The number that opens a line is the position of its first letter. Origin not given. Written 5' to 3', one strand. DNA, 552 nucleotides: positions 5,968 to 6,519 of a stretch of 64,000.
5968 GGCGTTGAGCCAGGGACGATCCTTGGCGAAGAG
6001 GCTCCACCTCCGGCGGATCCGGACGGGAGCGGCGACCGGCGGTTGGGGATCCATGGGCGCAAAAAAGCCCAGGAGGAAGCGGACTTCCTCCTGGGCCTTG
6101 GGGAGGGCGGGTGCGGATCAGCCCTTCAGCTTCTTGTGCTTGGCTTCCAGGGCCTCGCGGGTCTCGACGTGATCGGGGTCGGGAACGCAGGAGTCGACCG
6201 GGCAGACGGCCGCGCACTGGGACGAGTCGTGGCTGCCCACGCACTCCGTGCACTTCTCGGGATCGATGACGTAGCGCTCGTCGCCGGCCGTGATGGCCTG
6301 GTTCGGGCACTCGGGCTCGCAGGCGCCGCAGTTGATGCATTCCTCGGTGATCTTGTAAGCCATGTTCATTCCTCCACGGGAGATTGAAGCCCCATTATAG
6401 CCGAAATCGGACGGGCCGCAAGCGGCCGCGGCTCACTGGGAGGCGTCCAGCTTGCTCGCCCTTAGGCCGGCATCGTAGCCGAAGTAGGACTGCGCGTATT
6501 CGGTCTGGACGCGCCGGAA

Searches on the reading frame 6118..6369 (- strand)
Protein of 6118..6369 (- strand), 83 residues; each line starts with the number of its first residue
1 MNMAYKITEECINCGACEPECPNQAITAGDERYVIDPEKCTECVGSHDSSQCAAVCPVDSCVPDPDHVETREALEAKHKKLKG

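Call 5: search_protein_families(library=pfam, proteins=[window:6118-6369:-], max_evalue=0.01)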
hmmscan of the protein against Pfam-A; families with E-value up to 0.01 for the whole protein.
window:6118-6369:- (83 aa): 13 families
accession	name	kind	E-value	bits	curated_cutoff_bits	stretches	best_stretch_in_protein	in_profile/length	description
PF00037.32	Fer4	-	1.1e-09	38.1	21.1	1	5-27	2-24/24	4Fe-4S binding domain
PF12838.12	Fer4_7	-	3.1e-09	37.6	27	1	11-59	2-51/52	4Fe-4S dicluster domain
PF13237.11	Fer4_10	-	3.5e-07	30.5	25.5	1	5-57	3-53/53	4Fe-4S dicluster domain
PF13187.11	Fer4_9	-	2.1e-06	28.1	27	1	10-59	1-50/52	4Fe-4S dicluster domain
PF12797.12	Fer4_2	-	2.4e-06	27.6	24.5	1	8-22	7-21/22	4Fe-4S binding domain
PF14697.11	Fer4_21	-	1.7e-05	25.3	35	1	9-62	6-57/59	4Fe-4S dicluster domain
PF12837.12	Fer4_6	-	2.1e-05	24.7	25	1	11-26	9-24/24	4Fe-4S binding domain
PF13484.11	Fer4_16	-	6.1e-05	24.2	30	1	10-42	1-31/66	4Fe-4S double cluster binding domain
PF12798.12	Fer4_3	-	0.00026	22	27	0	11-25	1-15/15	4Fe-4S binding domain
PF13183.11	Fer4_8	-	0.0004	21.3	27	1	9-28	3-22/68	4Fe-4S dicluster domain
PF25160.1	LdpA_Fe-S-bd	-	0.0015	18.7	27.6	1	7-28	24-45/49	LdpA Fe-S cluster-binding domain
PF12800.12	Fer4_4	-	0.0017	19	24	1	8-23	1-16/17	4Fe-4S binding domain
PF14843.11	GF_recep_IV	-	0.0031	17.8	29.5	1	9-59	46-94/132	Growth factor receptor domain IV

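Call 6: search_protein_families(library=ncbifam, proteins=[window:6118-6369:-], max_evalue=0.01)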
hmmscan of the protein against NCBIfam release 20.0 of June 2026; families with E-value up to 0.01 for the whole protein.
window:6118-6369:- (83 aa): 31 families (the best 25 are shown)
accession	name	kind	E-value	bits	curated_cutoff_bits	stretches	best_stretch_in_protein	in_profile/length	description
NF033683.1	di_4Fe-4S_YfhL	equivalog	9.8e-34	115.5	86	1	3-81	1-80/80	YfhL family 4Fe-4S dicluster ferredoxin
NF058577.1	FdxA_fam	equivalog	2.6e-19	69.1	65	1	3-59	1-51/52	4Fe-4S ferredoxin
TIGR04105.1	FeFe_hydrog_B1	subfamily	5.2e-07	28.7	450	1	3-60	105-158/462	monomeric [FeFe] hydrogenase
NF045874.1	Vhu_polyferre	exception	9.7e-07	27.8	600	1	5-60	124-173/381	F420-non-reducing hydrogenase associated-polyferredoxin VhuB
NF045490.1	FdxA_Protbact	equivalog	1e-06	28.9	135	1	8-31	37-60/104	ferredoxin FdxA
NF038196.1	ferrodoxin_EFR1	subfamily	2.6e-06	27.7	75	1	4-59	179-227/242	EFR1 family ferrodoxin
TIGR04041.1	activase_YjjW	hypoth_equivalog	2.6e-06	27.1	250.2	1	8-78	40-103/276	YjjW family glycine radical enzyme activase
NF005504.0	PRK07118.1-3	equivalog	6e-06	25.8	437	1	8-61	218-265/293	Fe-S cluster domain-containing protein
NF045480.1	FdxA_Actino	equivalog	8.6e-06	26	125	1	3-70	1-64/107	ferredoxin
NF043069.1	T4HPD_activ_SAM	equivalog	1.3e-05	24.7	425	1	7-57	49-93/299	trans-4-hydroxy-L-proline dehydratase activase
TIGR02700.1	flavo_MJ0208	hypoth_equivalog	1.4e-05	24.5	251.35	1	3-62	141-195/234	dihydromethanopterin reductase (acceptor)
TIGR03224.1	benzo_boxA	equivalog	4.9e-05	22.4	459.2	1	9-57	10-52/411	benzoyl-CoA 2,3-epoxidase subunit BoxA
NF005503.0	PRK07118.1-2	equivalog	5.3e-05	22.6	252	1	10-59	213-261/292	RnfABCDGE type electron transport complex subunit B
TIGR04270.1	Rama_corrin_act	subfamily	0.00016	20.2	500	1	6-59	475-525/534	methylamine methyltransferase corrinoid protein reductive activase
NF004539.0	PRK05888.1-5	equivalog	0.00018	21.2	225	1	8-81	60-140/162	NADH-quinone oxidoreductase subunit NuoI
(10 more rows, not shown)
